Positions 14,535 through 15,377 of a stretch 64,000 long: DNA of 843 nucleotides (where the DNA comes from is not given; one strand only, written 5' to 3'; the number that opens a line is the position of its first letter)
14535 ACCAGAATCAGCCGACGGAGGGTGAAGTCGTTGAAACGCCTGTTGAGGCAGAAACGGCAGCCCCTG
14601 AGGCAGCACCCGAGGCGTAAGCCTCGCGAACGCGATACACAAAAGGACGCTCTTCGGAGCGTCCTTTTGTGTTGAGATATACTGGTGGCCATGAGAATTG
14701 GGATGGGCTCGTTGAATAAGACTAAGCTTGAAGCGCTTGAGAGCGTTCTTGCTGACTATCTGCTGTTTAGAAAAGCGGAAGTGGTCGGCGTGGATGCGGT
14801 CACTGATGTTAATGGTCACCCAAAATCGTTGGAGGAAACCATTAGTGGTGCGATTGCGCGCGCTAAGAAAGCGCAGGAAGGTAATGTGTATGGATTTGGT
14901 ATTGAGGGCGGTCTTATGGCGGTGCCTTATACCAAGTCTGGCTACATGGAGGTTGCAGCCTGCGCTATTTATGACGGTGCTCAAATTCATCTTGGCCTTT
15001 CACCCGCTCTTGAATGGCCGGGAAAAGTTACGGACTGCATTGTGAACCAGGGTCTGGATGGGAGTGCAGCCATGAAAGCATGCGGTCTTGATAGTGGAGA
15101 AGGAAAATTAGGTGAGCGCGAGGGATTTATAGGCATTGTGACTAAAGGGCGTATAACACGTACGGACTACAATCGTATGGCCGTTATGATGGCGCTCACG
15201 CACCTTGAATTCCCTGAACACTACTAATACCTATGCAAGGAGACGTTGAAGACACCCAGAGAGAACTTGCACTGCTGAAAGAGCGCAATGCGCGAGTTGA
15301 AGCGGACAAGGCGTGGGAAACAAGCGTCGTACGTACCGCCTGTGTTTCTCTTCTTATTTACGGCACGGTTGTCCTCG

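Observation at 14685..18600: Contiguous cluster of six nucleotide house-cleaning/phosphohydrolase genes, including two unrelated ITPase families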

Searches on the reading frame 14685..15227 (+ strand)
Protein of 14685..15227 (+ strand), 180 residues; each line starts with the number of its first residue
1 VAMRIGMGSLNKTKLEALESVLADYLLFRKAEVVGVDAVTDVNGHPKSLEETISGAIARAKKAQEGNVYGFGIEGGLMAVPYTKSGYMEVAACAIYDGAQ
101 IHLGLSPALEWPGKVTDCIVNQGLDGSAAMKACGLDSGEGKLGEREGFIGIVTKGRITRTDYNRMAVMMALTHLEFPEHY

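Call 3: search_protein_families(library=pfam, proteins=[window:14685-15227:+], max_evalue=0.01)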
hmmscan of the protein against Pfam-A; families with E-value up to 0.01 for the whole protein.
window:14685-15227:+ (180 aa): 1 family
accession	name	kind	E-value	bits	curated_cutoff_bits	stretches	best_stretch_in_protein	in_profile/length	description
PF01931.24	NTPase_I-T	-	8.4e-34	117.2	25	1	8-173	1-160/162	Protein of unknown function DUF84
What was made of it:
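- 14691..15227 (+): YjjX / NTPase_I-T family NTPase (178 aa from the ATG; an upstream GTG at 14685 is also possible). PF01931 117 bits (call 3).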

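Call 4: search_protein_families(library=ncbifam, proteins=[window:14685-15227:+], max_evalue=0.01)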
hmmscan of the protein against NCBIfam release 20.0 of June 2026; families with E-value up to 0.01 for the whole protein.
window:14685-15227:+ (180 aa): 5 families
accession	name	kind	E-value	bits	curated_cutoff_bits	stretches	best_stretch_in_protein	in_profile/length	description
NF003039.0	PRK03941.1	equivalog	9.9e-38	129.7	199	1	3-172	1-165/176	NTPase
TIGR00258.1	TIGR00258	equivalog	8e-31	107.4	117.1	1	8-174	2-161/168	inosine/xanthosine triphosphatase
NF002250.0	PRK01170.1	subfamily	6.1e-19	68.7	489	1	3-172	150-312/322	bifunctional pantetheine-phosphate adenylyltransferase/NTP phosphatase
NF002850.0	PRK03114.1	equivalog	1.5e-15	57.2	199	1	3-170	1-158/169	DUF84 family protein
NF003459.0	PRK05074.1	equivalog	3.4e-15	56.2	175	1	3-180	5-174/176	inosine/xanthosine triphosphatase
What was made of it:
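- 14691..15227 (+): TIGR00258 scores 107.4, just under its 117.1 cut-off (call 4).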

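Call 34: search_solved_structures(query=window:14685-15227:+, max_evalue=0.01, show_alignments=2)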
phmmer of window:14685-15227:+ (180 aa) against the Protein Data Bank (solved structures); distinct sequences matched with E-value up to 0.01: 4.
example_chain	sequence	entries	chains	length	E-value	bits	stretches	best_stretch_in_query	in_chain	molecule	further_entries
1zno_A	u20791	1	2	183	2.9e-07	33.6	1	4-77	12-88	Hypothetical UPF0244 protein VC0702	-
1zwy_A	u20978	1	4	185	3e-07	33.6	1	4-77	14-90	Hypothetical UPF0244 protein VC0702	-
1u14_A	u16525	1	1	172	0.0014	21.6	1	94-172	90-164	Hypothetical UPF0244 protein yjjX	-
1u5w_A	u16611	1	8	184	0.0019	21.2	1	103-172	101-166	Hypothetical UPF0244 protein yjjX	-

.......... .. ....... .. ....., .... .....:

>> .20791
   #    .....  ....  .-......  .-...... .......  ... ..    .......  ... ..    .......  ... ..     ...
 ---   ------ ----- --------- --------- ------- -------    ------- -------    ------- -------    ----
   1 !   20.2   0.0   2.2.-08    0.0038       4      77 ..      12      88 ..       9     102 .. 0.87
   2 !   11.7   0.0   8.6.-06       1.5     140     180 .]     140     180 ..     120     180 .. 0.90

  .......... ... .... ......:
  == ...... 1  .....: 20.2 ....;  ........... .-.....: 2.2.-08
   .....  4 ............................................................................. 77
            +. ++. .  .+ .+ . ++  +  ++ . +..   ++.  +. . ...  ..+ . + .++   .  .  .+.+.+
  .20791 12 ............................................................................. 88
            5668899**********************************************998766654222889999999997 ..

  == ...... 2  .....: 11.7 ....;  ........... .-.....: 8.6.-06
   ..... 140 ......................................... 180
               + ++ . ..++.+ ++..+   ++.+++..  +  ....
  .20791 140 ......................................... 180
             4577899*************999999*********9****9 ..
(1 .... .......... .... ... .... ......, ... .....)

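Call 40: find_homologous_proteins(query=window:14691-15227:+)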
Query window:14691-15227:+ (178 aa): 488 proteins with E <= 0.001 among 574 candidates; the best 120 are listed.
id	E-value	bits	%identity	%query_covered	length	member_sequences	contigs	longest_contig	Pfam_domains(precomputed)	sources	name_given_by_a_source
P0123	5.8e-113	392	100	100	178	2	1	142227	PF01931.26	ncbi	-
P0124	7.7e-88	311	80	100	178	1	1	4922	PF01931.26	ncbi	-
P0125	2.7e-87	309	81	98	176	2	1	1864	PF01931.26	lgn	-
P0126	2.1e-84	299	78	100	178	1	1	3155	PF01931.26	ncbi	-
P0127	6.8e-83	295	74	100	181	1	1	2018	PF01931.26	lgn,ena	-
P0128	1.6e-82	293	75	100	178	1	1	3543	PF01931.26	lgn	-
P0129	2.1e-81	290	75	100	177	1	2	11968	PF01931.26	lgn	-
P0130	1.2e-78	281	73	100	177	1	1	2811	PF01931.26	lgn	-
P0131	9.0e-76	271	69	100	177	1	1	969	PF01931.26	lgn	-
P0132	2.0e-74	267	71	96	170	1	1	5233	PF01931.26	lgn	-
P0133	4.5e-73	263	69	100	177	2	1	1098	PF01931.26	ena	-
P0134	7.8e-72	259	65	100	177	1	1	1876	PF01931.26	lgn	-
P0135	2.8e-71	257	67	100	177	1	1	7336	PF01931.26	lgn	-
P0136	4.2e-71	256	65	100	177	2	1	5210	PF01931.26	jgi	jgi:inosine/xanthosine triphosphatase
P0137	1.9e-70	254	66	100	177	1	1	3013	PF01931.26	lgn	-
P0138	2.3e-70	254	65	100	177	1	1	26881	PF01931.26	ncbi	-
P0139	3.9e-70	253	65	100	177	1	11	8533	PF01931.26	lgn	-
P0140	1.3e-69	251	68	100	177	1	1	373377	PF01931.26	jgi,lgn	jgi:inosine/xanthosine triphosphatase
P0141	1.5e-69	251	66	100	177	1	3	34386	PF01931.26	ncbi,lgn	-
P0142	4.3e-69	250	64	100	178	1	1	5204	PF01931.26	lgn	-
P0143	6.0e-69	249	65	100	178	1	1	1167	PF01931.26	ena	-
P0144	6.6e-69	249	66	100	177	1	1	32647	PF01931.26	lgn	-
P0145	8.1e-69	249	66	100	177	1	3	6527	PF01931.26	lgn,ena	-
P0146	1.7e-68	248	65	100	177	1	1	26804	PF01931.26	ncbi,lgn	ncbi:MAG: inosine/xanthosine triphosphatase [Minisyncoccia bacterium]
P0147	2.5e-68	247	65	100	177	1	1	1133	PF01931.26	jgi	jgi:inosine/xanthosine triphosphatase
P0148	2.8e-68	247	66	100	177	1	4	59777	PF01931.26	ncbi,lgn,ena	ncbi:MAG: inosine/xanthosine triphosphatase [Patescibacteria group bacterium]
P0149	3.2e-68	247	66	100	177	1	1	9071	PF01931.26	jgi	jgi:inosine/xanthosine triphosphatase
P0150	4.9e-68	246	66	100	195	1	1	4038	PF01931.26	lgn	-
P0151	1.4e-67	245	67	100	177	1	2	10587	PF01931.26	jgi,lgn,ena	-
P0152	1.5e-67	245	64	100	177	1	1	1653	PF01931.26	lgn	-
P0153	1.8e-67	244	65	100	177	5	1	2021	PF01931.26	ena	-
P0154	1.8e-67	244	65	100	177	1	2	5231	PF01931.26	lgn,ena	-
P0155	1.8e-67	244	66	100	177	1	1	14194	PF01931.26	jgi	jgi:inosine/xanthosine triphosphatase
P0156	2.2e-67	244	62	100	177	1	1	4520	PF01931.26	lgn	-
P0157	2.4e-67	244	65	100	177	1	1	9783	PF01931.26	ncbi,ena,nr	ncbi:MAG TPA: DUF84 family protein [Candidatus Paceibacterota bacterium]|nr:DUF84 family protein [Ca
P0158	2.7e-67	244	66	100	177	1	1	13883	PF01931.26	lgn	-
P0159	3.3e-67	243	64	100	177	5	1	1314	PF01931.26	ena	-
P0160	3.6e-67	243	63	100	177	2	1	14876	PF01931.26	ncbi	-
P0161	3.6e-67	243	66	100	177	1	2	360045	PF01931.26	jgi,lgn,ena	jgi:inosine/xanthosine triphosphatase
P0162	4.5e-67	243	63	100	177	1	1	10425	PF01931.26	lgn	-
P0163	4.6e-67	243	63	100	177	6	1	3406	PF01931.26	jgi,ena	-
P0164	4.8e-67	243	63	100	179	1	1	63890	PF01931.26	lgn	-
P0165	6.0e-67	243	64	100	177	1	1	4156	PF01931.26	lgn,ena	-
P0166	7.1e-67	242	62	100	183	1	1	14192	PF01931.26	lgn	-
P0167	8.2e-67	242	66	99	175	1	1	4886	PF01931.26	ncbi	ncbi:MAG: inosine/xanthosine triphosphatase, partial [Patescibacteria group bacterium]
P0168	9.2e-67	242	63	100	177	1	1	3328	PF01931.26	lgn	-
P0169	1.0e-66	242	63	100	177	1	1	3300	PF01931.26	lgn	-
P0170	1.5e-66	241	65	100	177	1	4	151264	PF01931.26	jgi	jgi:inosine/xanthosine triphosphatase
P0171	1.7e-66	241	63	100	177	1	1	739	PF01931.26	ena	-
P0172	3.8e-66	240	63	100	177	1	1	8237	PF01931.26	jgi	jgi:inosine/xanthosine triphosphatase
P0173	3.9e-66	240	65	100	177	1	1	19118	PF01931.26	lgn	-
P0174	4.0e-66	240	62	100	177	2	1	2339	PF01931.26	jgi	-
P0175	4.1e-66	240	65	100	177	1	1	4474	PF01931.26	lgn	-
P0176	4.9e-66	240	64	100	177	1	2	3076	PF01931.26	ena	-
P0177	5.2e-66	240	64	100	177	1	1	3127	PF01931.26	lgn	-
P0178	5.2e-66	240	64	100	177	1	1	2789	PF01931.26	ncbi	-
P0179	5.2e-66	240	63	100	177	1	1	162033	PF01931.26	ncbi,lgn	-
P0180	5.6e-66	239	63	100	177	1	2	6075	PF01931.26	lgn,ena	-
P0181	6.9e-66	239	63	100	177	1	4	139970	PF01931.26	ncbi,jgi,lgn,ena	-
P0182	8.0e-66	239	63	100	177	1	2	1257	PF01931.26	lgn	-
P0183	9.4e-66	239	62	100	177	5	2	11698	PF01931.26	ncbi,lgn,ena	-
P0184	1.0e-65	239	62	100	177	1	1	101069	PF01931.26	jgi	-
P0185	1.1e-65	239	63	100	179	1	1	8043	PF01931.26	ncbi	ncbi:MAG: inosine/xanthosine triphosphatase [Minisyncoccota bacterium]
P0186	1.1e-65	239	66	100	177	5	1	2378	PF01931.26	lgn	-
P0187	1.1e-65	239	62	100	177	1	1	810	PF01931.26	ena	-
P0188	1.1e-65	238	64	100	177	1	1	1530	PF01931.26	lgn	-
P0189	1.2e-65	238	64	100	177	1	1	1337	PF01931.26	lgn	-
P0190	1.6e-65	238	62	100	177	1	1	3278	PF01931.26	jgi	jgi:inosine/xanthosine triphosphatase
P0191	1.7e-65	238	63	100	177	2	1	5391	PF01931.26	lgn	-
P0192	1.8e-65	238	65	100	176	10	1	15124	PF01931.26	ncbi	-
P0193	2.0e-65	238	65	100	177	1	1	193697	PF01931.26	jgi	jgi:inosine/xanthosine triphosphatase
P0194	2.0e-65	238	64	100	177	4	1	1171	PF01931.26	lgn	-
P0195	2.9e-65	237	65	100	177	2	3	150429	PF01931.26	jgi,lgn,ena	-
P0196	3.1e-65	237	65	100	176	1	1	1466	PF01931.26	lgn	-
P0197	3.2e-65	237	62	100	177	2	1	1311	PF01931.26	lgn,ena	-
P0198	3.7e-65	237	65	100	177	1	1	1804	PF01931.26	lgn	-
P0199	4.4e-65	237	63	100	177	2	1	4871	PF01931.26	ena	-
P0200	4.7e-65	236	62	100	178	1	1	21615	PF01931.26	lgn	-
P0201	4.8e-65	236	62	100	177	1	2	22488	PF01931.26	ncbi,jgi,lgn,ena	-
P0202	5.0e-65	236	64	100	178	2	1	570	PF01931.26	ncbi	-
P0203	8.0e-65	236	63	100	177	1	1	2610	PF01931.26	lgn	-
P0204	8.2e-65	236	62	100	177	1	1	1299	PF01931.26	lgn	-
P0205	1.2e-64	235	63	100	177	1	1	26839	PF01931.26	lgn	-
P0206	1.6e-64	235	62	100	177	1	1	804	PF01931.26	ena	-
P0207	2.2e-64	234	63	100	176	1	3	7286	PF01931.26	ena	-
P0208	2.3e-64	234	64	100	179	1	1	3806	PF01931.26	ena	-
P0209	2.4e-64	234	63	100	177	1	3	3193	PF01931.26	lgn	-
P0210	2.7e-64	234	62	100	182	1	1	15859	PF01931.26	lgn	-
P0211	2.7e-64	234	63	100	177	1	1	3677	PF01931.26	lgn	-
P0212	2.8e-64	234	63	100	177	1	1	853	PF01931.26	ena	-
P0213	2.8e-64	234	62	100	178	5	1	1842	PF01931.26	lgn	-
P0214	2.8e-64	234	63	100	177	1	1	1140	PF01931.26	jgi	jgi:inosine/xanthosine triphosphatase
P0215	3.1e-64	234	62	100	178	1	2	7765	PF01931.26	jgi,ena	-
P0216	3.2e-64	234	64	100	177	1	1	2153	PF01931.26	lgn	-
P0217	3.9e-64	233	64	100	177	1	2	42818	PF01931.26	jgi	jgi:inosine/xanthosine triphosphatase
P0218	4.1e-64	233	61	100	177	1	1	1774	PF01931.26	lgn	-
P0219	4.5e-64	233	64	100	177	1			PF01931.26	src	-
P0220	5.2e-64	233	62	100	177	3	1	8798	PF01931.26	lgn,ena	-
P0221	6.1e-64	233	60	100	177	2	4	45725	PF01931.26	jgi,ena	-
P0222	6.4e-64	233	62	100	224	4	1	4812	PF01931.26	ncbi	-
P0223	6.5e-64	233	63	100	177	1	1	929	PF01931.26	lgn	-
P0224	7.0e-64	233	61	100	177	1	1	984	PF01931.26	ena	-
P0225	7.5e-64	233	62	100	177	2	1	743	PF01931.26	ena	-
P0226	7.6e-64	233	63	100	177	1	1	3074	PF01931.26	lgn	-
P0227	8.1e-64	232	62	100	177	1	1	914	PF01931.26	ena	-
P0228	9.9e-64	232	61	100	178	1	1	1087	PF01931.26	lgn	-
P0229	1.1e-63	232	62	100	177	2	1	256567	PF01931.26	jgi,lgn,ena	-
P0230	1.3e-63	232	63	100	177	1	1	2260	PF01931.26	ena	-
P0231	1.3e-63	232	62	100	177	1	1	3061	PF01931.26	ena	-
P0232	1.6e-63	231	63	100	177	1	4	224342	PF01931.26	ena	-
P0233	2.0e-63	231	64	100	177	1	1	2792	PF01931.26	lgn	-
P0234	2.1e-63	231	63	100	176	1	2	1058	PF01931.26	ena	-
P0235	2.1e-63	231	63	100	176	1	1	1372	PF01931.26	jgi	jgi:inosine/xanthosine triphosphatase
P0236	2.3e-63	231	61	100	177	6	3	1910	PF01931.26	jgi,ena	-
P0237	2.4e-63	231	61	100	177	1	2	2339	PF01931.26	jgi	jgi:inosine/xanthosine triphosphatase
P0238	2.7e-63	231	61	100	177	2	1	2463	PF01931.26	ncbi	-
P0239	2.8e-63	231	64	96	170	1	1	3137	PF01931.26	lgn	-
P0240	3.0e-63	231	60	100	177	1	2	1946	PF01931.26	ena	-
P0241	3.3e-63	230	62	100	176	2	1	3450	PF01931.26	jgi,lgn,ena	-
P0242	3.3e-63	230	59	100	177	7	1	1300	PF01931.26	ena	-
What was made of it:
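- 14691..15227 (+): 488 homologues, mostly Paceibacteria, 60-80% identical (call 40).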

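Call 41: find_encoding_contigs(protein=P0129, flank=8000, max_places=2)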
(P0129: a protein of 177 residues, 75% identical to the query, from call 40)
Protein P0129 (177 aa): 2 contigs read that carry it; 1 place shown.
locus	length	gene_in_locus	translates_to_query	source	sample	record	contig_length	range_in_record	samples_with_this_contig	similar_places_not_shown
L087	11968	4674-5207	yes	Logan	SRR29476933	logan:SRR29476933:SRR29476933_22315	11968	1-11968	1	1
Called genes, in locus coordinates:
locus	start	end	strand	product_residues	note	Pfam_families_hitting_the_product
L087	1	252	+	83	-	?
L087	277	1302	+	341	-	PF05496:RuvB_N (weak), PF13177:DNA_pol3_delta2 (weak), PF00004:AAA, PF13177:DNA_pol3_delta2, PF12169:DNA_pol3_gamma3 (weak)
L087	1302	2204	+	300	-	PF00413:Peptidase_M10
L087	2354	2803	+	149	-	PF23477:zf_Tbcl_2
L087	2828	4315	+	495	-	PF03193:RsgA_GTPase (faint), PF13555:AAA_29 (faint), PF25199:nSTAND_NTPase5 (faint), PF00005:ABC_tran, PF02463:SMC_N (faint), PF13166:AAA_13 (faint), PF13304:AAA_21 (weak), PF00005:ABC_tran, +3 more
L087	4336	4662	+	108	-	-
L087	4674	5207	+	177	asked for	PF01931:NTPase_I-T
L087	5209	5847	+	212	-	PF00300:His_Phos_1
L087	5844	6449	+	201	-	PF01725:Ham1p_like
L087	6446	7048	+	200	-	PF00702:Hydrolase, PF13419:HAD_2, PF12689:Acid_PPase (weak)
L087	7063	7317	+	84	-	-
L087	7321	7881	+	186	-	PF01928:CYTH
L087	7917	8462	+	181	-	-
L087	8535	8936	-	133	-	-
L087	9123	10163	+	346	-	PF00988:CPSase_sm_chain, PF00117:GATase, PF07722:Peptidase_C26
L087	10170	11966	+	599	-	?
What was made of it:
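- L087: YjjX-His_Phos_1-Ham1L-HAD-sm85-CYTH-p206-carAB (call 41).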

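Call 42: find_encoding_contigs(protein=P0135, flank=8000, max_places=2)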
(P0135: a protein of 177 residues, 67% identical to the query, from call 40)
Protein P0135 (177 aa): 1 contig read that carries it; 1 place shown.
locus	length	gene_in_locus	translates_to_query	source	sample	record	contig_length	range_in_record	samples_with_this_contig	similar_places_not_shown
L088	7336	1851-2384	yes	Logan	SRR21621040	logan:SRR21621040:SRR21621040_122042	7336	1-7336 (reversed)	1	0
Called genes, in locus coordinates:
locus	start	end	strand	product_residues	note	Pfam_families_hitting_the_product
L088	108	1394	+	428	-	PF22422:MGH1-like_GH (weak)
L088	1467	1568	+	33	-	-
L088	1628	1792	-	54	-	-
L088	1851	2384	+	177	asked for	PF01931:NTPase_I-T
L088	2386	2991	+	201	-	PF01725:Ham1p_like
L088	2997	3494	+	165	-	PF00293:NUDIX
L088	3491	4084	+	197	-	PF00702:Hydrolase, PF13419:HAD_2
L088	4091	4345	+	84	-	-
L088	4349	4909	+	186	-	PF01928:CYTH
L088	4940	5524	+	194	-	-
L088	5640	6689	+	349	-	PF00988:CPSase_sm_chain, PF00117:GATase, PF07722:Peptidase_C26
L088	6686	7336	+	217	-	?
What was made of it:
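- L088: YjjX-Ham1L-NUDIX-HAD-sm85-CYTH-p206-carAB (call 42).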

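Call 43: find_encoding_contigs(protein=P0132, flank=8000, max_places=2)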
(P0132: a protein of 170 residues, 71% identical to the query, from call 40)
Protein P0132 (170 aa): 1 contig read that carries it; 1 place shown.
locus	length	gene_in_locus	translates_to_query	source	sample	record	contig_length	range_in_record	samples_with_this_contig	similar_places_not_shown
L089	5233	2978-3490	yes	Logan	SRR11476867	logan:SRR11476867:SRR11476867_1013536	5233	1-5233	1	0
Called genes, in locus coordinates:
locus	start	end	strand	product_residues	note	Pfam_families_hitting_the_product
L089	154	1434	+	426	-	PF22422:MGH1-like_GH (faint)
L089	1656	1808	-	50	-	-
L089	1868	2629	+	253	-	PF03372:Exo_endo_phos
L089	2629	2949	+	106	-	-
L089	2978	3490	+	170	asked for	PF01931:NTPase_I-T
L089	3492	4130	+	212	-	PF00300:His_Phos_1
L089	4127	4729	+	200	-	PF01725:Ham1p_like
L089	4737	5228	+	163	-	PF00293:NUDIX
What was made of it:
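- L089 (call 43).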

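Call 45: find_related_loci(query=A4, collection=metagenome_contigs, flank=6000)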
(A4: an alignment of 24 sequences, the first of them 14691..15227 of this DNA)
Query A4 (178 aa) in metagenome_contigs; peptide patterns used: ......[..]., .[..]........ (x = any residue, [..] = any of these).
588 stretches matched a pattern; 158 encode a relative of the query (tblastn E <= 1e-3); the best 80 are kept; 80 distinct loci.
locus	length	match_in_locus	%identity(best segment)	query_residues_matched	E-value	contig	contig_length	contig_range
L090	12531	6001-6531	66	1-178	6e-75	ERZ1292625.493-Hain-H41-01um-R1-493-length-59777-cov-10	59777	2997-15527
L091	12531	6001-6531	65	1-178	9e-75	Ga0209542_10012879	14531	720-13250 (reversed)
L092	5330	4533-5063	64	1-178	5e-75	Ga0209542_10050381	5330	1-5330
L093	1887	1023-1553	63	1-178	4e-77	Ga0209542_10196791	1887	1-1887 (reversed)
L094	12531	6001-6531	66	1-178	4e-74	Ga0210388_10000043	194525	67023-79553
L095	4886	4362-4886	66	1-176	1e-73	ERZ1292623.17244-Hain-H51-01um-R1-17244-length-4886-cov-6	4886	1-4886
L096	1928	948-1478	63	1-178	1e-75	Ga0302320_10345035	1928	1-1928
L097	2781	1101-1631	63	1-178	6e-74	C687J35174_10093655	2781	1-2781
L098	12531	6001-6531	63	1-178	5e-73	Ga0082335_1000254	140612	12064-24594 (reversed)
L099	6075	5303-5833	63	1-178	8e-73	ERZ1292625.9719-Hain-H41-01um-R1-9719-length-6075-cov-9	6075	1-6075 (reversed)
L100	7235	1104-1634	63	1-178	2e-72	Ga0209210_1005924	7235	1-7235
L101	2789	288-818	64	1-178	4e-73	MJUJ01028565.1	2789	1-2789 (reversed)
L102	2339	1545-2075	62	1-178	9e-74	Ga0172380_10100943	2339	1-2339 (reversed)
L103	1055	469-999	61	1-178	1e-77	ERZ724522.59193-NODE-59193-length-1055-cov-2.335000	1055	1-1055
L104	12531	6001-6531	62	1-178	5e-72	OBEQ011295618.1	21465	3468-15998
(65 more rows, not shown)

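Call 49: search_protein_families(library=padloc, proteins=[window:14691-15227:+], max_evalue=0.01)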
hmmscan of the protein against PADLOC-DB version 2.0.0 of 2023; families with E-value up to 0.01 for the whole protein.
window:14691-15227:+ (178 aa): 0 families
